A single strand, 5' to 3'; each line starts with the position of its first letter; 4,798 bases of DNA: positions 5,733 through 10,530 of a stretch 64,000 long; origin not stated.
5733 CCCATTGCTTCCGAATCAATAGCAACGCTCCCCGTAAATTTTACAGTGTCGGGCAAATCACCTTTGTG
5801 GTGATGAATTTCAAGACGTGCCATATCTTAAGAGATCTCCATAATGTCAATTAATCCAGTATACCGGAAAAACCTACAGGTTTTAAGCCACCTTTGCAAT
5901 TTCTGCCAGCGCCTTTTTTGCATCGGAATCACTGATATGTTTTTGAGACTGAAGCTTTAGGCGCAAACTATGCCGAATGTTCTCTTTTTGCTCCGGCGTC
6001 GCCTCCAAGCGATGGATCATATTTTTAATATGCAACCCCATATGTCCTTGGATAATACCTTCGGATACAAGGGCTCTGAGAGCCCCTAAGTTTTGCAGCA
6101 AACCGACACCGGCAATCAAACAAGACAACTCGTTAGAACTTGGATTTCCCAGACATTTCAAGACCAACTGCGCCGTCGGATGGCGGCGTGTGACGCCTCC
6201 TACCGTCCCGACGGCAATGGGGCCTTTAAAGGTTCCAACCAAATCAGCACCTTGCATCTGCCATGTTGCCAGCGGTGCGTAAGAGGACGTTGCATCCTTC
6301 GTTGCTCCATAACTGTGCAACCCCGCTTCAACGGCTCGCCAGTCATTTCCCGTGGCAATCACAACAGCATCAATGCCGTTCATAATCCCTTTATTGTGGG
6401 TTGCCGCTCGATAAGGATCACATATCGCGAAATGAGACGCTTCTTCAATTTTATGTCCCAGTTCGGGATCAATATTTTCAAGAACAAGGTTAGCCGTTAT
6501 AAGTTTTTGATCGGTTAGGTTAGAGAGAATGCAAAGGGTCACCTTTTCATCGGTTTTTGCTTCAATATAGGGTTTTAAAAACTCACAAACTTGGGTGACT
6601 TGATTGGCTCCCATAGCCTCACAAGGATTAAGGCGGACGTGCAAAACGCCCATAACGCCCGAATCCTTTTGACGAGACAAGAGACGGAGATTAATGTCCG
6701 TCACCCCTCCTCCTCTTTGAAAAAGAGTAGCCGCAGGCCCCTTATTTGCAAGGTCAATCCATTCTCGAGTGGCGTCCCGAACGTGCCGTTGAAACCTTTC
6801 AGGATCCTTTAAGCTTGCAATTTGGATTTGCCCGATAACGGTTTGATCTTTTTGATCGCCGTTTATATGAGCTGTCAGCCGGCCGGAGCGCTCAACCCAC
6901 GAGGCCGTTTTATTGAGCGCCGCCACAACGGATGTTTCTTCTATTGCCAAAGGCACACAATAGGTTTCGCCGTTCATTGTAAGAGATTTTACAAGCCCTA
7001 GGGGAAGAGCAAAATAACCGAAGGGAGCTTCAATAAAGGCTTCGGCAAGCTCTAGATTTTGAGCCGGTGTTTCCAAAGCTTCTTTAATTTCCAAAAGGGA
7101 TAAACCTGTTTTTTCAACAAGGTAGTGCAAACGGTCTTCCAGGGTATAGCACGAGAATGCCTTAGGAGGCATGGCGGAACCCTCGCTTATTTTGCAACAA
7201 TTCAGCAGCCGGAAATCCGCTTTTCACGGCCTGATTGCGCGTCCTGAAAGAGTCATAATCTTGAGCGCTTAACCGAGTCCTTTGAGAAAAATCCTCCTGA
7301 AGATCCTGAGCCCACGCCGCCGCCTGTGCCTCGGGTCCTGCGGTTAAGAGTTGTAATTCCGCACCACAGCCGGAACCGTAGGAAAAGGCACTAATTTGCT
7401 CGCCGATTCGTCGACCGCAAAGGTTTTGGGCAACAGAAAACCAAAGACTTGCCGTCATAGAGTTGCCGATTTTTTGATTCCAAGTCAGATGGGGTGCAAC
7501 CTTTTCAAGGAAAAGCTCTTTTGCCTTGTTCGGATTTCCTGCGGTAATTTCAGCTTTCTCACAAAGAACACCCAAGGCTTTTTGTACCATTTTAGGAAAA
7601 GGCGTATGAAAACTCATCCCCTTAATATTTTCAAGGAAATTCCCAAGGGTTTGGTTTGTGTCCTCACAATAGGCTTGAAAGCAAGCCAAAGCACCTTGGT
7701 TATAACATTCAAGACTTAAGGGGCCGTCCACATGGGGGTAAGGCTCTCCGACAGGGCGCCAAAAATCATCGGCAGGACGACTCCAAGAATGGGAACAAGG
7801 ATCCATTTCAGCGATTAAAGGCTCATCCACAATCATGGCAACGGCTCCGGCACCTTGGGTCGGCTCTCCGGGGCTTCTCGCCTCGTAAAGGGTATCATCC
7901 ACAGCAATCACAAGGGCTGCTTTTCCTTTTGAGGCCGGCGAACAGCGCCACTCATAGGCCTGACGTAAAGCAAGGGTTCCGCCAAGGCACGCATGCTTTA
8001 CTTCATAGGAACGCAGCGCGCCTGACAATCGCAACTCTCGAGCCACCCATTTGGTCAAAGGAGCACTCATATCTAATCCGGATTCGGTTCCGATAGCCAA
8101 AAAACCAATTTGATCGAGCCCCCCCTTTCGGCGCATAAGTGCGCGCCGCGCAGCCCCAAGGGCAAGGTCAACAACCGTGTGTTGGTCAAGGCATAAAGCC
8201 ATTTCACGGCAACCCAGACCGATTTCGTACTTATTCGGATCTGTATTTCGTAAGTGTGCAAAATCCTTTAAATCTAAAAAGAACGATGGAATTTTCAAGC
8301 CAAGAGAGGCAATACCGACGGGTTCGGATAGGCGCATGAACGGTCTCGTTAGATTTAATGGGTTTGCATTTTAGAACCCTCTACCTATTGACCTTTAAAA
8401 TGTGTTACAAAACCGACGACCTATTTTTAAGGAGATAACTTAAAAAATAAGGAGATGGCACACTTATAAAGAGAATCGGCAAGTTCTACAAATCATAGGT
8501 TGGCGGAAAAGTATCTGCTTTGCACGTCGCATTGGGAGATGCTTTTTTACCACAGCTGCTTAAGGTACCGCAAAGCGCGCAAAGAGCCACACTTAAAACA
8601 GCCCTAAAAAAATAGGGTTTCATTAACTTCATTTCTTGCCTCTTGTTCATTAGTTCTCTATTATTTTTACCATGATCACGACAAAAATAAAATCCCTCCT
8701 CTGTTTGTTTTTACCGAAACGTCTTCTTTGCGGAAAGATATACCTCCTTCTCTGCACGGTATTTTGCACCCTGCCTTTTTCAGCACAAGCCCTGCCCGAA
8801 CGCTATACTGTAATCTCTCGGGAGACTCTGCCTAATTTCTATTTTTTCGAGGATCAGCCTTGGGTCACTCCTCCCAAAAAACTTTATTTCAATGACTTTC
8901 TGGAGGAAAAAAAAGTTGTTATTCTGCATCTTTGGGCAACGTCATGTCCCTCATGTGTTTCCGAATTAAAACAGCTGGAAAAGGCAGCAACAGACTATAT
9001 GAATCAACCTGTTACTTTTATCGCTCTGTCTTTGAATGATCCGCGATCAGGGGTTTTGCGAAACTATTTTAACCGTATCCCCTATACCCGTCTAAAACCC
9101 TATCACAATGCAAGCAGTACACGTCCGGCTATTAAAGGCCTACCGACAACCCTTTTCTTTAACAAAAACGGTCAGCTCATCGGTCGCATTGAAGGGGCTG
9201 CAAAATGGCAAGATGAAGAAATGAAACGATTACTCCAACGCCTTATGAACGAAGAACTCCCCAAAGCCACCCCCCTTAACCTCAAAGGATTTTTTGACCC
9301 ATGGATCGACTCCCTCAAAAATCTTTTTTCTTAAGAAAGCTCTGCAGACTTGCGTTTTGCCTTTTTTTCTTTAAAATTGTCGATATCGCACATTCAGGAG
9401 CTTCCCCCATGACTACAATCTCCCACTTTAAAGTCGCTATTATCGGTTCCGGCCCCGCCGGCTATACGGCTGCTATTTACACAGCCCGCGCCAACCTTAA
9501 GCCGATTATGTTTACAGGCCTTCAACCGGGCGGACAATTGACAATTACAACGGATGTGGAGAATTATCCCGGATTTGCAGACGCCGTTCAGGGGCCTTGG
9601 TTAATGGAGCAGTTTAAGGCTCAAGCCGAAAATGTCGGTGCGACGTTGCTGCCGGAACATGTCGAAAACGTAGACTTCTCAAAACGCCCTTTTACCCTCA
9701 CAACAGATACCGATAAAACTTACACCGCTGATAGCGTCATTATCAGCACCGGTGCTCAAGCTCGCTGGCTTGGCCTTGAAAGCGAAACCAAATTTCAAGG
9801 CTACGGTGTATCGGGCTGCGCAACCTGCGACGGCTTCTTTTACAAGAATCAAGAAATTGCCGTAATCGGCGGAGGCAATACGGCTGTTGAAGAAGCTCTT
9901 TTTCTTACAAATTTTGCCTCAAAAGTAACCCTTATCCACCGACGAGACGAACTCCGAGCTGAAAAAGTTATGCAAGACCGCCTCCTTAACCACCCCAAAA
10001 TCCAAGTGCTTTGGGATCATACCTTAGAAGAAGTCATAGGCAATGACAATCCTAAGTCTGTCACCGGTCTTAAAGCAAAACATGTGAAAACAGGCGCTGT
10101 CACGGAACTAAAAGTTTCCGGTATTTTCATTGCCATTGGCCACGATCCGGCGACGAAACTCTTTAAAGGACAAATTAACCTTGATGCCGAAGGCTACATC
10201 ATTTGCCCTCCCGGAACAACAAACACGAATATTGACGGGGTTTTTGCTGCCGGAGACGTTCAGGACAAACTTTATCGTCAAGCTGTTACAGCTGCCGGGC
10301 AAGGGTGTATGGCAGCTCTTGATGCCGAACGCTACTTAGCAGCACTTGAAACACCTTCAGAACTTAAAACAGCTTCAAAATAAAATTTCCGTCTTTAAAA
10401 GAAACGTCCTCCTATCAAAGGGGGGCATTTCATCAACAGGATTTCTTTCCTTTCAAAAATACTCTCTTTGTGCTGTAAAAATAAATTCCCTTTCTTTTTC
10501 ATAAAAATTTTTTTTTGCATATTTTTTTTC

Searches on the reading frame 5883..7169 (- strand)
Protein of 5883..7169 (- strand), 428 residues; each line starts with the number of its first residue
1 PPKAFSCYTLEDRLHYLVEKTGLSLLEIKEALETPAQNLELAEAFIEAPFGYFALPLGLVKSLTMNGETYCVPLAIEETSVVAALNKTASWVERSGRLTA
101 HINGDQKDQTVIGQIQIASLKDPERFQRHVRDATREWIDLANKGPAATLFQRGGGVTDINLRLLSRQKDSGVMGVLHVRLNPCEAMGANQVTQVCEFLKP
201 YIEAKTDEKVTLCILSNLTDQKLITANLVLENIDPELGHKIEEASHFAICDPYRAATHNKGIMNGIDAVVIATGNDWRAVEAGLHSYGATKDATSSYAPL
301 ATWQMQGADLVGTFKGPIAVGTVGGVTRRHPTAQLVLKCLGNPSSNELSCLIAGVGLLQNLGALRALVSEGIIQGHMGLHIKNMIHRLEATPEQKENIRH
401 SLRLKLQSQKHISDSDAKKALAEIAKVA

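Call 16: search_protein_families(library=pfam, proteins=[window:5883-7169:-], max_evalue=0.01)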
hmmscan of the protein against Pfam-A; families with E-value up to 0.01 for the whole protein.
window:5883-7169:- (428 aa): 1 family
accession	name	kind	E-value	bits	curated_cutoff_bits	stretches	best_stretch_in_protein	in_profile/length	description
PF00368.23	HMG-CoA_red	-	1.4e-82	278.1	27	1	11-380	3-367/368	Hydroxymethylglutaryl-coenzyme A reductase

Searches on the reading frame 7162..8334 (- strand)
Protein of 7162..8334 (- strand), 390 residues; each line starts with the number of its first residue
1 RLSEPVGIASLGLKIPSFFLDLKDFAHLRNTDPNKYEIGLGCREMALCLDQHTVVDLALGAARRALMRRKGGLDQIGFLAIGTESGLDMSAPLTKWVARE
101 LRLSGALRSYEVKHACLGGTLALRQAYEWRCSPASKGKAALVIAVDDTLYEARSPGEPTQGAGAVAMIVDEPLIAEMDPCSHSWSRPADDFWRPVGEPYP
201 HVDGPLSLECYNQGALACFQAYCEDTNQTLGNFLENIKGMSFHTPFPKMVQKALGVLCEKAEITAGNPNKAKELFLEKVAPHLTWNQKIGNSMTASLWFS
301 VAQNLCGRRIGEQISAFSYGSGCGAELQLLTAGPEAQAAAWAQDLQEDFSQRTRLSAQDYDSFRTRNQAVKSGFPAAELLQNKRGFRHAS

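Call 8: search_protein_families(library=pfam, proteins=[window:7162-8334:-], max_evalue=0.01)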
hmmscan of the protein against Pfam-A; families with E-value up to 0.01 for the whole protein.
window:7162-8334:- (390 aa): 2 families
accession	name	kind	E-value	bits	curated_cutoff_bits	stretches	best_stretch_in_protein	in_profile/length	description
PF08540.16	HMG_CoA_synt_C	-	9e-23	81.7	25.1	2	187-258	14-91/280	Hydroxymethylglutaryl-coenzyme A synthase C terminal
PF01154.23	HMG_CoA_synt_N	-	6.8e-22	78.6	25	1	5-169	4-169/174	Hydroxymethylglutaryl-coenzyme A synthase N terminal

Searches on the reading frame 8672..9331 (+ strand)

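Call 8: search_protein_families(library=pfam, proteins=[window:8672-9331:+], max_evalue=0.01)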
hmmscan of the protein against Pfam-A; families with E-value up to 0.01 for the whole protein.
window:8672-9331:+ (220 aa): 5 families
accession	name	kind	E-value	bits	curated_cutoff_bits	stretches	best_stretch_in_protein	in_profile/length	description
PF08534.16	Redoxin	-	1.6e-07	31.7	26.6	1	72-134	22-83/148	Redoxin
PF00578.27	AhpC-TSA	-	1.8e-06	28.4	26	1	72-128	19-72/124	AhpC/TSA family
PF13098.12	Thioredoxin_2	-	1.9e-05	25.4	27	1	78-178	3-96/104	Thioredoxin-like domain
PF00085.26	Thioredoxin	-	2.2e-05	24.8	23.5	0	72-120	9-57/103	Thioredoxin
PF13905.12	Thioredoxin_8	-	0.00038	21.2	27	1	81-168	2-93/94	Thioredoxin-like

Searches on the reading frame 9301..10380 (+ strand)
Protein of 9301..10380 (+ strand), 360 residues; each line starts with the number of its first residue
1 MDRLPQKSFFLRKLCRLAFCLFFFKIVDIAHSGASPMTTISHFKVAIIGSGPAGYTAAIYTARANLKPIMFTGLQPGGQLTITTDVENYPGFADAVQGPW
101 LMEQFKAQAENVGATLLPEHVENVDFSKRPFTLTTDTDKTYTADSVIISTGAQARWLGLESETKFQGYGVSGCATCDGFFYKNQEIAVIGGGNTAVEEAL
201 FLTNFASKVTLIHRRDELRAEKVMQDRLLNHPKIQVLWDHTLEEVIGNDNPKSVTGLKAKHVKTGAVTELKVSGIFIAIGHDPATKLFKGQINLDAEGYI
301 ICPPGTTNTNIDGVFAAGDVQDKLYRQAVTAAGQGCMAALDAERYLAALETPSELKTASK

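Call 8: search_protein_families(library=pfam, proteins=[window:9301-10380:+], max_evalue=0.01)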
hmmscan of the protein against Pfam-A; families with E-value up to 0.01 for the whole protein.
window:9301-10380:+ (360 aa): 11 families
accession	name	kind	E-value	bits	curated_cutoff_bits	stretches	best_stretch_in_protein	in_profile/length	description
PF07992.20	Pyr_redox_2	-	1.5e-55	189.1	26.1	1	43-335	1-291/291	Pyridine nucleotide-disulphide oxidoreductase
PF13738.12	Pyr_redox_3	-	2.1e-23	83.5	30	1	118-318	101-305/305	Pyridine nucleotide-disulphide oxidoreductase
PF00070.33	Pyr_redox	-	1.3e-18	67.7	22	1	186-254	2-77/82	Pyridine nucleotide-disulphide oxidoreductase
PF01134.28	GIDA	-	1.6e-07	31.2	22.1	0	44-72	1-29/391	Glucose inhibited division protein A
PF01266.30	DAO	-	2.1e-05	24.7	27.9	0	101-157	151-209/353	FAD dependent oxidoreductase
PF03486.20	HI0933_like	-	3.2e-05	23.9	50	0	44-71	2-29/244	HI0933-like protein Rossmann domain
PF00890.30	FAD_binding_2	-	0.00012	21.9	20.4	1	45-80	2-38/414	FAD binding domain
PF13454.12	NAD_binding_9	-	0.00049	20.6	21.8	0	100-152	101-154/155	FAD-NAD(P)-binding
PF12831.13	FAD_oxidored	-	0.00064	19.6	27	1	45-82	2-40/416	FAD dependent oxidoreductase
PF01946.23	Thi4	-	0.0014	18.3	26.2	0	36-78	11-55/235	Thi4 family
PF13241.12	NAD_binding_7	-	0.0096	16.9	22.1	0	182-216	6-40/104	Putative NAD(P)-binding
